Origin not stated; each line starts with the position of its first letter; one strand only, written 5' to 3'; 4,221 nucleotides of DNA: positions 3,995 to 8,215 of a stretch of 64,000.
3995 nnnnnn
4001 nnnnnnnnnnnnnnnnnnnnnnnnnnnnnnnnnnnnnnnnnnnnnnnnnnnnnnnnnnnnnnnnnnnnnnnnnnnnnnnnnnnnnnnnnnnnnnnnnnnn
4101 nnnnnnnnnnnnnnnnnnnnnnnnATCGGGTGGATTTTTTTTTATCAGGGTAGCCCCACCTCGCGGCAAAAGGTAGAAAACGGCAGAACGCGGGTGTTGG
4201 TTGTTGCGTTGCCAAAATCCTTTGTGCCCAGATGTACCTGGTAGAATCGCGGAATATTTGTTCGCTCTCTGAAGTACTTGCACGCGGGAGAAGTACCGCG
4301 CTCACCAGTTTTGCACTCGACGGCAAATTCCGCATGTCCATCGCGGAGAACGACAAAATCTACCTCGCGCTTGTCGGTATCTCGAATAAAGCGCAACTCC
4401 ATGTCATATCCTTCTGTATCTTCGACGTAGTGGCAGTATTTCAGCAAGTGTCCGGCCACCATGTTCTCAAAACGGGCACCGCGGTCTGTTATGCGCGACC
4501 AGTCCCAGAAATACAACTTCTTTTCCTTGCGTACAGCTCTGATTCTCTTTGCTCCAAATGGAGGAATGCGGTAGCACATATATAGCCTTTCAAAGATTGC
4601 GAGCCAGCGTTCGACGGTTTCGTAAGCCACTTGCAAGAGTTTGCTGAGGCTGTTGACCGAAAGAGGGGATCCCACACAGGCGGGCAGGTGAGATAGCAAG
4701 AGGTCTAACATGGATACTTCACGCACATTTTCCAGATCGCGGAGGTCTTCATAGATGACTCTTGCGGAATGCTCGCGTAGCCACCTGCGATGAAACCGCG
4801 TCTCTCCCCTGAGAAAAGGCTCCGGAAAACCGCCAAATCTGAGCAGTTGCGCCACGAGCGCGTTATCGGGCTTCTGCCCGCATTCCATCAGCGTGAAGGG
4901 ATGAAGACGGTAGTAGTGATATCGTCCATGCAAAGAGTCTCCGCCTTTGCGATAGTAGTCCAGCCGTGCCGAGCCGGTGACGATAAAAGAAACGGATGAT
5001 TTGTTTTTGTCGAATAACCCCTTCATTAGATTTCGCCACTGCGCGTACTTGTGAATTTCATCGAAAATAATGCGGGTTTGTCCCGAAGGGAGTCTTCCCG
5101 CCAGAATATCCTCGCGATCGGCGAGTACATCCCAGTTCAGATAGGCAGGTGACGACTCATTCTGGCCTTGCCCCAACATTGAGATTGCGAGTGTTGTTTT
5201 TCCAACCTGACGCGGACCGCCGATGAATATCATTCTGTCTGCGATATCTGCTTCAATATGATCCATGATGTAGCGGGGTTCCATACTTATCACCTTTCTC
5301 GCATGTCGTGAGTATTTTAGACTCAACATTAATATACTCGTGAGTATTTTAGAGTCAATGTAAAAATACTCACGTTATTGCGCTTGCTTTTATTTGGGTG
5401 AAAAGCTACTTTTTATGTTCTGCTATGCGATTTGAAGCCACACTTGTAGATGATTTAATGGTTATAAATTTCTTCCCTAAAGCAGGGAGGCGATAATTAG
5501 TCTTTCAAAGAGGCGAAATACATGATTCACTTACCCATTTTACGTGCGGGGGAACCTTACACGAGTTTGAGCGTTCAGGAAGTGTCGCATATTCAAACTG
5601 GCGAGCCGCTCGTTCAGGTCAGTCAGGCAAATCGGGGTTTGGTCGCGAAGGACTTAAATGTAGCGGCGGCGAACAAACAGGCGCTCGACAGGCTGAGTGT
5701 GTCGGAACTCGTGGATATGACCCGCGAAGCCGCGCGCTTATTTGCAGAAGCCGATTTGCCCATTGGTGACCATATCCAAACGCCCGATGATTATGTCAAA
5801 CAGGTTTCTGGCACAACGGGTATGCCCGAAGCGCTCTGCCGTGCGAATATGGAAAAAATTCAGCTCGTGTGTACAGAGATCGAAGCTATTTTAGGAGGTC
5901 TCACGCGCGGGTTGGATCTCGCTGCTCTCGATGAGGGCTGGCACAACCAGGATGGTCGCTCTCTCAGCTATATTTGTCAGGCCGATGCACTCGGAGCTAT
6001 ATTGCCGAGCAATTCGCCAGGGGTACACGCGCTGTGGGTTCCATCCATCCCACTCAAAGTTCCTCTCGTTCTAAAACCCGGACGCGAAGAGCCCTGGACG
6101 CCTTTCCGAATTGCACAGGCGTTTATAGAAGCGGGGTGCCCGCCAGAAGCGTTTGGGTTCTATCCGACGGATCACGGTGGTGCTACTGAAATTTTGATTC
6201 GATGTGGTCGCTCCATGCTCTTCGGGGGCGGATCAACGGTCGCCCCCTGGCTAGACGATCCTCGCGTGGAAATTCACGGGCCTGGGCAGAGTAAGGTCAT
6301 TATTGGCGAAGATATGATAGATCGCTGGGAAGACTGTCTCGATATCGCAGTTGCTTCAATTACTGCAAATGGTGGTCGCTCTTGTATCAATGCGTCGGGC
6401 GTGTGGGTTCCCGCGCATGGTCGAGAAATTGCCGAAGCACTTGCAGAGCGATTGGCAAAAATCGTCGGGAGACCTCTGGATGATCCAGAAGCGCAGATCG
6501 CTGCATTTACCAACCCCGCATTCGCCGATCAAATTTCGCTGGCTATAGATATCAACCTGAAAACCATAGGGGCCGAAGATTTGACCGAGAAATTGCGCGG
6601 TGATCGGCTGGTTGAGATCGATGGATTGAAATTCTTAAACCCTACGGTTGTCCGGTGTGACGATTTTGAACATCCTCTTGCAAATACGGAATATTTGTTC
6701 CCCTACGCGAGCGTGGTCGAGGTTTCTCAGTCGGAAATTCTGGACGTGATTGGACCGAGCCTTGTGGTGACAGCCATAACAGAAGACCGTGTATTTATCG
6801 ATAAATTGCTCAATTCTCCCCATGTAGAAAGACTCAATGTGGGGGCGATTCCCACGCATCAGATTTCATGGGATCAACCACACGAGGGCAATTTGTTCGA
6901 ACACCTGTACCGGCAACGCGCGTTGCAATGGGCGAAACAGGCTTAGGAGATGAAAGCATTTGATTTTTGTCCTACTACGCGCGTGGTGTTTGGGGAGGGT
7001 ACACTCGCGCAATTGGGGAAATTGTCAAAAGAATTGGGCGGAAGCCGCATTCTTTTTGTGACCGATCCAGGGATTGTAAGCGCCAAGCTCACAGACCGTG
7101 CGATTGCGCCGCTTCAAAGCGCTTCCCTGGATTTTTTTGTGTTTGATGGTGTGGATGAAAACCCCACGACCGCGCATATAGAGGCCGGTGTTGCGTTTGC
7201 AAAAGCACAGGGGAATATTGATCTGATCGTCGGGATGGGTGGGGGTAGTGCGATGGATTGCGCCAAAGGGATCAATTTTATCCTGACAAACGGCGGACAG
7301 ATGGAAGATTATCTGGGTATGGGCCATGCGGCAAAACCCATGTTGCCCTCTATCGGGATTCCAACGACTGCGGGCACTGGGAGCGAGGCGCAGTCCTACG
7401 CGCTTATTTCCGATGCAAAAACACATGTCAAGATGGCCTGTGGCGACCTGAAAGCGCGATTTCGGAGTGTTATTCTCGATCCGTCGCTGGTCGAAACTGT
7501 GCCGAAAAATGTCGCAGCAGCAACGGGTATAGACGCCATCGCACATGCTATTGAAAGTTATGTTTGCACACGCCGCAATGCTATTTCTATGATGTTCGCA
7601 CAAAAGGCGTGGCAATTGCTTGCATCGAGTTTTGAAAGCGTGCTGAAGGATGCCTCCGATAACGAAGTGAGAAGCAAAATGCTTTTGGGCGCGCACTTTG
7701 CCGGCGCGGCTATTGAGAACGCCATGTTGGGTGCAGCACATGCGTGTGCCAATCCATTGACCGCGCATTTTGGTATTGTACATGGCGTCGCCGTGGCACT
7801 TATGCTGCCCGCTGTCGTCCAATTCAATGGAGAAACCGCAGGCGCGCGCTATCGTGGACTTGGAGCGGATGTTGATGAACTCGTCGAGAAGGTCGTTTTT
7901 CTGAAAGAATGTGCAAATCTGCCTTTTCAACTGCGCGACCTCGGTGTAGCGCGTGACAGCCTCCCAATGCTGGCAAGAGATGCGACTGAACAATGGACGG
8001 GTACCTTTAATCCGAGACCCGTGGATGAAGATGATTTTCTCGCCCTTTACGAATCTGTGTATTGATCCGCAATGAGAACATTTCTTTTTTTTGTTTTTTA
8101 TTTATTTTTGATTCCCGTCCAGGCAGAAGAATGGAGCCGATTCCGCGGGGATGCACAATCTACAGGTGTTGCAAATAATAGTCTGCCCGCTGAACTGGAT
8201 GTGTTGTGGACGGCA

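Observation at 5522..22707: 17-kb, 13-gene single-strand operon that looks like a make-export-recapture system matching no cluster class I can name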

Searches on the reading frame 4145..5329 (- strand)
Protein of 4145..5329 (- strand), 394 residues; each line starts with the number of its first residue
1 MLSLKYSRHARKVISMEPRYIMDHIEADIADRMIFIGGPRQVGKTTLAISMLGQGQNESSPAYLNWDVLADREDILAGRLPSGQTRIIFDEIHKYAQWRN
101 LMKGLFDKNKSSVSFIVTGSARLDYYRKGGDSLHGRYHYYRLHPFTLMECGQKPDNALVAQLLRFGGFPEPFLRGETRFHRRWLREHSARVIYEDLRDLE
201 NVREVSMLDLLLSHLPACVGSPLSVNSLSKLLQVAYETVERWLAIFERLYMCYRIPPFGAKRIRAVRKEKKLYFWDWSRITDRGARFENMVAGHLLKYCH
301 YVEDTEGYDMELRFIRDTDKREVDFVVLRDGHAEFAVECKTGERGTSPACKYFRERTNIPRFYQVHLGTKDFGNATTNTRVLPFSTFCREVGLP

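Call 4: search_protein_families(library=pfam, proteins=[window:4145-5329:-], max_evalue=0.01)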
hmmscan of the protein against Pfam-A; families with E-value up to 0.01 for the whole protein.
window:4145-5329:- (394 aa): 3 families
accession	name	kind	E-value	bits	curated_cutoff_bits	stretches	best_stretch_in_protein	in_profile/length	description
PF13635.12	DUF4143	-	2.2e-25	89.7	28.1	1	194-341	2-159/160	Domain of unknown function (DUF4143)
PF13173.12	AAA_14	-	3.3e-23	82.5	27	1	32-149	3-127/129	AAA domain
PF00931.28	NB-ARC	-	0.00028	20.7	23.5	0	207-249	180-221/248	NB-ARC domain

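Call 6: search_protein_families(library=ncbifam, proteins=[window:4145-5329:-], max_evalue=0.001)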
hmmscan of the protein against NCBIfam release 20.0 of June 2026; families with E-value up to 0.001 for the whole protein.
window:4145-5329:- (394 aa): 0 families

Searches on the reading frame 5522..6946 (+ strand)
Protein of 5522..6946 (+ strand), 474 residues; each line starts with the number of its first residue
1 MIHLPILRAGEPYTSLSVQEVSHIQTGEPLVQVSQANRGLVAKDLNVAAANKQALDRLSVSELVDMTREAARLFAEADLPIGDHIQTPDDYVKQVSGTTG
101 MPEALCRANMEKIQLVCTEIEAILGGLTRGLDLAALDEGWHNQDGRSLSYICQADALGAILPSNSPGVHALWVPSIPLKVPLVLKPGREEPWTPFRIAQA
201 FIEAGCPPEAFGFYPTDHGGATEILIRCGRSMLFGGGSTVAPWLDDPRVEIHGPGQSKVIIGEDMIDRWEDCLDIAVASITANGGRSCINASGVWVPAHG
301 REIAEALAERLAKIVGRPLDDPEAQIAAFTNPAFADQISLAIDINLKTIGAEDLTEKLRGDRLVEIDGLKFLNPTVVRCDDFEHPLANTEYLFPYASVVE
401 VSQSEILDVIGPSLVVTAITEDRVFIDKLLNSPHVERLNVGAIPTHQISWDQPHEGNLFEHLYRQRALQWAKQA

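Call 3: search_protein_families(library=pfam, proteins=[window:5522-6946:+], max_evalue=0.01)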
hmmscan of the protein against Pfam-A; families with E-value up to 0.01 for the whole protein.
window:5522-6946:+ (474 aa): 1 family
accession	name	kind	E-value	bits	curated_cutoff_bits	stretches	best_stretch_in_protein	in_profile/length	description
PF00171.27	Aldedh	-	8.5e-15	54.7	23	1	25-404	15-382/461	Aldehyde dehydrogenase family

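Call 5: search_protein_families(library=ncbifam, proteins=[window:5522-6946:+], max_evalue=0.001)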
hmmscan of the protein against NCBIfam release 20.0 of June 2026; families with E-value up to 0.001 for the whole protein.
window:5522-6946:+ (474 aa): 6 families
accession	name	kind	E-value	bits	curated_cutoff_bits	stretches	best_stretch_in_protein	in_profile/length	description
NF045735.1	PaDhStyDPseudo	equivalog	1.8e-07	30.2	850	1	156-381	149-377/483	phenylacetaldehyde dehydrogenase StyD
TIGR01722.1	MMSDH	subfamily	4.7e-07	28.9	448.5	1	159-346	142-336/477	CoA-acylating methylmalonate-semialdehyde dehydrogenase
TIGR02299.1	HpaE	equivalog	5.5e-07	28.5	638.35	1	155-402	137-394/488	5-carboxymethyl-2-hydroxymuconate semialdehyde dehydrogenase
NF009725.0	PRK13252.1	equivalog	1.1e-06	27.4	593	1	170-402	159-397/488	betaine-aldehyde dehydrogenase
TIGR03250.1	PhnAcAld_DH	equivalog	0.00024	19.9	635.65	0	156-448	142-436/472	phosphonoacetaldehyde dehydrogenase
TIGR01804.1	BADH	equivalog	0.00043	18.9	668.6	0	158-401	138-388/467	betaine-aldehyde dehydrogenase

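Call 27: search_solved_structures(query=window:5522-6946:+, max_evalue=0.001, show_alignments=1)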
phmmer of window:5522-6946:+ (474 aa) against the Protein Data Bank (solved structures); distinct sequences matched with E-value up to 0.001: 27.
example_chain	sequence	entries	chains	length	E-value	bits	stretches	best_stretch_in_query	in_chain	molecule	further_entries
6b4r_A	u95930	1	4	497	1.4e-07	33.9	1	156-405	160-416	KauB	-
4e4g_A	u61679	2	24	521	3.4e-07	32.6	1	151-317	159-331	Methylmalonate-semialdehyde dehydrogenase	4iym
4pz2_A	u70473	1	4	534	3.8e-06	29.2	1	157-344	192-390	ZmALDH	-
5iuu_A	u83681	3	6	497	4.7e-06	28.9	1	156-400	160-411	Aldehyde dehydrogenase family protein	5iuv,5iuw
4go3_A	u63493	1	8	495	8.6e-06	28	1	156-405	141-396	Putative gamma-hydroxymuconic semialdehyde dehydrogenase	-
4go4_A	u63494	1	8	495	9.1e-06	27.9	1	156-405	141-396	Putative gamma-hydroxymuconic semialdehyde dehydrogenase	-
4o6r_A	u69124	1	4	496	9.4e-06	27.9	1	148-402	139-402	Aldehyde Dehydrogenase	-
5jry_A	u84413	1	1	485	1.1e-05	27.7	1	169-336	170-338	NAD-dependent aldehyde dehydrogenase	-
7swk_A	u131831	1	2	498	1.2e-05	27.6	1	163-401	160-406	Betaine aldehyde dehydrogenase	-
3b4w_A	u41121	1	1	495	1.2e-05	27.6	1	155-404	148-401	Aldehyde dehydrogenase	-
4qyj_A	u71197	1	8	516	2.5e-05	26.5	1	155-313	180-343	Aldehyde dehydrogenase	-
7jso_A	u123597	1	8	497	6.8e-05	25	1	156-399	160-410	Aldehyde dehydrogenase family protein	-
4lih_A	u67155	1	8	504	7.7e-05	24.9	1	156-330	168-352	Gamma-glutamyl-gamma-aminobutyraldehyde dehydrogenase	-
6fkv_A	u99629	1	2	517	8.7e-05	24.7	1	156-334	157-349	Aldehyde dehydrogenase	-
6fku_A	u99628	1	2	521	8.8e-05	24.7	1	156-334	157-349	Aldehyde dehydrogenase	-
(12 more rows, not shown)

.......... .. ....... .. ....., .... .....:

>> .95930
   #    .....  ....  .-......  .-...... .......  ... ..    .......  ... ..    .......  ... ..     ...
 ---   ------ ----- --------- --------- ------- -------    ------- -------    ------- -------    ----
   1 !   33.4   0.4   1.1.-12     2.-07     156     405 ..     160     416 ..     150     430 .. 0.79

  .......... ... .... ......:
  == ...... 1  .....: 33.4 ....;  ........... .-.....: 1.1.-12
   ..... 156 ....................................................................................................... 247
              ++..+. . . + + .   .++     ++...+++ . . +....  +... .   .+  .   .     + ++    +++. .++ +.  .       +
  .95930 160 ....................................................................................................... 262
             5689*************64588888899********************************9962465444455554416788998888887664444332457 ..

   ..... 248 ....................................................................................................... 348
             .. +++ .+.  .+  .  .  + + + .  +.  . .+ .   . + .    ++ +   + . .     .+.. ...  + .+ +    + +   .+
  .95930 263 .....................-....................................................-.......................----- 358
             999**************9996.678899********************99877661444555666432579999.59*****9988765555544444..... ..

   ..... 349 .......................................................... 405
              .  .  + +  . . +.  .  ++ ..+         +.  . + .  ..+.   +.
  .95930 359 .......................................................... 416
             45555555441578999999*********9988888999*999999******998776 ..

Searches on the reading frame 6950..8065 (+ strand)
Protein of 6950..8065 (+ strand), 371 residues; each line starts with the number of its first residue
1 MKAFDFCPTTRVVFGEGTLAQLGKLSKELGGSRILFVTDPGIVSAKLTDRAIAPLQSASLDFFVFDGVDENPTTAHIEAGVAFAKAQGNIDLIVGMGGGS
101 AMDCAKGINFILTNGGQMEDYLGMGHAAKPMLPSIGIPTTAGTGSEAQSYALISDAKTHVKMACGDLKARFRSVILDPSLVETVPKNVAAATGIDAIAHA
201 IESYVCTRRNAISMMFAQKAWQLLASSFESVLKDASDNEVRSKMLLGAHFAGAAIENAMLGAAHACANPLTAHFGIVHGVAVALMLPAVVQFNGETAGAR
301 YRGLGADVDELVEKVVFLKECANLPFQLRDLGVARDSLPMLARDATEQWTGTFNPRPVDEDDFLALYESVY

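Call 3: search_protein_families(library=pfam, proteins=[window:6950-8065:+], max_evalue=0.01)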
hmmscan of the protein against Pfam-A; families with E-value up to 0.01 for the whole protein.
window:6950-8065:+ (371 aa): 3 families
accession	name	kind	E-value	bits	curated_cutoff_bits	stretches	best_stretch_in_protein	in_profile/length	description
PF00465.25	Fe-ADH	-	4.9e-47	160.1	31.3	1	10-178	2-168/168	Iron-containing alcohol dehydrogenase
PF25137.1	ADH_Fe_C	-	9.6e-38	130.3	27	1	190-371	2-194/194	Fe-containing alcohol dehydrogenase family, C-terminal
PF13685.12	Fe-ADH_2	-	4.1e-10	40.3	28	1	13-110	1-95/149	Iron-containing alcohol dehydrogenase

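Call 5: search_protein_families(library=ncbifam, proteins=[window:6950-8065:+], max_evalue=0.001)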
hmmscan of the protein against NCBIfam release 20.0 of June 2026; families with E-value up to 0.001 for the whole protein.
window:6950-8065:+ (371 aa): 17 families
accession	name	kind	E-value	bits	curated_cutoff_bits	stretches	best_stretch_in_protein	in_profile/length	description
NF041833.1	Fe_ADH_ErcA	equivalog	2e-79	267.5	550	1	11-369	10-380/382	alcohol dehydrogenase-like regulatory protein ErcA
TIGR02638.1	lactal_redase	equivalog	9.5e-74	248.5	523.15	1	13-367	11-379/379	lactaldehyde reductase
NF007911.0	PRK10624.1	equivalog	1.2e-67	228.6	537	1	13-371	12-382/382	lactaldehyde reductase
NF053866.1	CholDhdGbsBBac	equivalog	5.1e-65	219.6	550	1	8-370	14-390/392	choline dehydrogenase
NF007363.0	PRK09860.1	equivalog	3.1e-64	217.5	581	1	6-369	7-381/383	L-threonine dehydrogenase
NF050025.1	SulfAcetaldRedSarD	equivalog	1.4e-59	201.9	700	1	4-368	3-382/385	sulfoacetaldehyde reductase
NF058672.1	4HyButDHCUPNE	equivalog_domain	9e-58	196.3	500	1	10-369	8-376/378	4-hydroxybutyrate dehydrogenase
NF010378.0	PRK13805.1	equivalog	6.8e-54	183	951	1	12-297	465-761/872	bifunctional acetaldehyde-CoA/alcohol dehydrogenase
TIGR03405.1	Phn_Fe-ADH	equivalog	6.1e-48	163.4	423.7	1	11-302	6-297/355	iron-containing alcohol dehydrogenase PsrA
NF011998.0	PRK15454.1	equivalog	1.5e-39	135.9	556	1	2-367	22-391/395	ethanolamine utilization ethanol dehydrogenase EutG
TIGR04266.1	NDMA_methanol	equivalog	4.6e-30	104.8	625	1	5-304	12-314/420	NDMA-dependent methanol dehydrogenase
NF011717.0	PRK15138.1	equivalog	1.9e-23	83.1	645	1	1-293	1-296/387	alcohol dehydrogenase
NF006941.0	PRK09423.1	subfamily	3.2e-14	52.5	336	1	10-337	9-318/367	glycerol dehydrogenase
NF041822.1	daptide_DH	equivalog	1.7e-12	47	300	1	33-220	2-192/363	daptide-type RiPP biosynthesis dehydogenase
NF053832.1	GlycoaldRedHalo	equivalog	1.3e-07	31.1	550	1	10-335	9-316/363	glycolaldehyde reductase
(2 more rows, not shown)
